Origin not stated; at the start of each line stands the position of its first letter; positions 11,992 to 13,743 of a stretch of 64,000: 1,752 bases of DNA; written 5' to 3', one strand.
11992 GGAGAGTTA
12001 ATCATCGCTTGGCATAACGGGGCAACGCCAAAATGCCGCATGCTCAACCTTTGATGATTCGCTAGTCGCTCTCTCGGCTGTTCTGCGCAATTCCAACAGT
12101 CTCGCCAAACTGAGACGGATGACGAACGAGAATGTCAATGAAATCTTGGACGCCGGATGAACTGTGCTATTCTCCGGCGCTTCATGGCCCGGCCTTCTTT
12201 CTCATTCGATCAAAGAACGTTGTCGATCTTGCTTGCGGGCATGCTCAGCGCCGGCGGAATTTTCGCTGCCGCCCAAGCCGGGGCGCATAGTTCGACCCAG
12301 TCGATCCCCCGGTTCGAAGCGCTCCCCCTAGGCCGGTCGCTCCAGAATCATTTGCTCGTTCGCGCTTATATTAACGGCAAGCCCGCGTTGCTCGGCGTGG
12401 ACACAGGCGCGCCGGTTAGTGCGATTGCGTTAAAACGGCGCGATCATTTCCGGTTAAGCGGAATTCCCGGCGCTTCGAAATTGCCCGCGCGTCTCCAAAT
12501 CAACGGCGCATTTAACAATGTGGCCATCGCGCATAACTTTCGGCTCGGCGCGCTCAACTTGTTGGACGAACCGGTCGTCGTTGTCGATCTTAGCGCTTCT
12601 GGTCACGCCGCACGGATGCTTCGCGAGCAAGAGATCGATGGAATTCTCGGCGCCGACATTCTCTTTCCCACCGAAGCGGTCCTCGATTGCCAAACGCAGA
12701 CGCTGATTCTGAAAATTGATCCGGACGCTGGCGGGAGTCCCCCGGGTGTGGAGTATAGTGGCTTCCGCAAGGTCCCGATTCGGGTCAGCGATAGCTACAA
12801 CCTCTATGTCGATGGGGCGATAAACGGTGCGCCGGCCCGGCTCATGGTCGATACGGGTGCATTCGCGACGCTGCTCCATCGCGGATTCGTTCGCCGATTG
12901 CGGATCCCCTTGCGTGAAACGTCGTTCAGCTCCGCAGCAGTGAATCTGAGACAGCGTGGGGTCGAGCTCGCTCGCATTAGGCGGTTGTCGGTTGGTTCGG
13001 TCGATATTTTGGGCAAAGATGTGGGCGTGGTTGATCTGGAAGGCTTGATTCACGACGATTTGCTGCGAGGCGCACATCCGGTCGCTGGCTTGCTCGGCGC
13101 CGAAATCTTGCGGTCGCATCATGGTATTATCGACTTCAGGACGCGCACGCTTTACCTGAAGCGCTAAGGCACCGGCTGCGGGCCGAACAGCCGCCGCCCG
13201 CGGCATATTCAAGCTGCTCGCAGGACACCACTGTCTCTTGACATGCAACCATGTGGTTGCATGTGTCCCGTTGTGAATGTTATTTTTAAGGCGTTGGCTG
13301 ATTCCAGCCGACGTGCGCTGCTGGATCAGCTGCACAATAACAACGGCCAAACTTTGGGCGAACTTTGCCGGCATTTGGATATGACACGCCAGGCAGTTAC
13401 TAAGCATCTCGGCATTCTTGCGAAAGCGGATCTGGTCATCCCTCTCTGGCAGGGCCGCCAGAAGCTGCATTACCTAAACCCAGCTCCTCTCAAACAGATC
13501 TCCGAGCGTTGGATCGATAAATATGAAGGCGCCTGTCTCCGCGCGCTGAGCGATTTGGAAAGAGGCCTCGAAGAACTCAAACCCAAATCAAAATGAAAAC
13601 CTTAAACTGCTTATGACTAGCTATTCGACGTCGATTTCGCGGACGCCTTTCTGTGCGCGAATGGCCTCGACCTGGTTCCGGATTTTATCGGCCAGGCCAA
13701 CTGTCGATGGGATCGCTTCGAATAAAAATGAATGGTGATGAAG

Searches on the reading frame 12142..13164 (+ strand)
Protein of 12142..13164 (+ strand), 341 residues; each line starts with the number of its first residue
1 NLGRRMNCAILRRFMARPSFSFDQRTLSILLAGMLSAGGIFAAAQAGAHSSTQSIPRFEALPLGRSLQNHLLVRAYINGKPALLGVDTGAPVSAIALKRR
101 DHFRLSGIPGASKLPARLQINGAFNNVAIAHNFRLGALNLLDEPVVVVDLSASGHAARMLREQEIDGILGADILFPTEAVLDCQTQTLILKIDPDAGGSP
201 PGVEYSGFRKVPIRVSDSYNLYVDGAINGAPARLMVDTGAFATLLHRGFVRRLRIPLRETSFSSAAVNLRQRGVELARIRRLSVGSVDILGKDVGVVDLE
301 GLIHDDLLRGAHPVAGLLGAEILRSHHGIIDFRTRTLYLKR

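Call 56: search_protein_families(library=pfam, proteins=[window:12142-13164:+], max_evalue=0.001)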
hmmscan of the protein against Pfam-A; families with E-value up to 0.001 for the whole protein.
window:12142-13164:+ (341 aa): 2 families
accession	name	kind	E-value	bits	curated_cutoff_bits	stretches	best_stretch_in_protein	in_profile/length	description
PF13650.11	Asp_protease_2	-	9.3e-19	68.4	24.3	2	223-321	1-89/90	Aspartyl protease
PF13975.11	gag-asp_proteas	-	1.9e-14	54.4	28.2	1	223-317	1-84/92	gag-polyprotein putative aspartyl protease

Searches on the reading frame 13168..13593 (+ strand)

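Call 56: search_protein_families(library=pfam, proteins=[window:13168-13593:+], max_evalue=0.001)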
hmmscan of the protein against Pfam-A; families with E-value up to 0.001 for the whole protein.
window:13168-13593:+ (142 aa): 6 families
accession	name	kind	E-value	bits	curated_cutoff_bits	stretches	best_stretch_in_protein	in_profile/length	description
PF12840.13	HTH_20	-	8.6e-12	45.3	27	1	43-90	1-48/51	Helix-turn-helix domain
PF01022.26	HTH_5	-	3.6e-07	30.4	22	1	45-90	1-45/47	Bacterial regulatory protein, arsR family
PF12802.13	MarR_2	-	5.6e-07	30.1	27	1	51-90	10-50/61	MarR family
PF13412.12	HTH_24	-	1.2e-05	25.2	21.9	1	45-90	2-47/48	Winged helix-turn-helix DNA-binding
PF13518.12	HTH_28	-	4.1e-05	24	25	0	111-133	29-50/52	Helix-turn-helix domain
PF01047.28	MarR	-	0.00013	22.3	24.6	1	51-90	8-47/59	MarR family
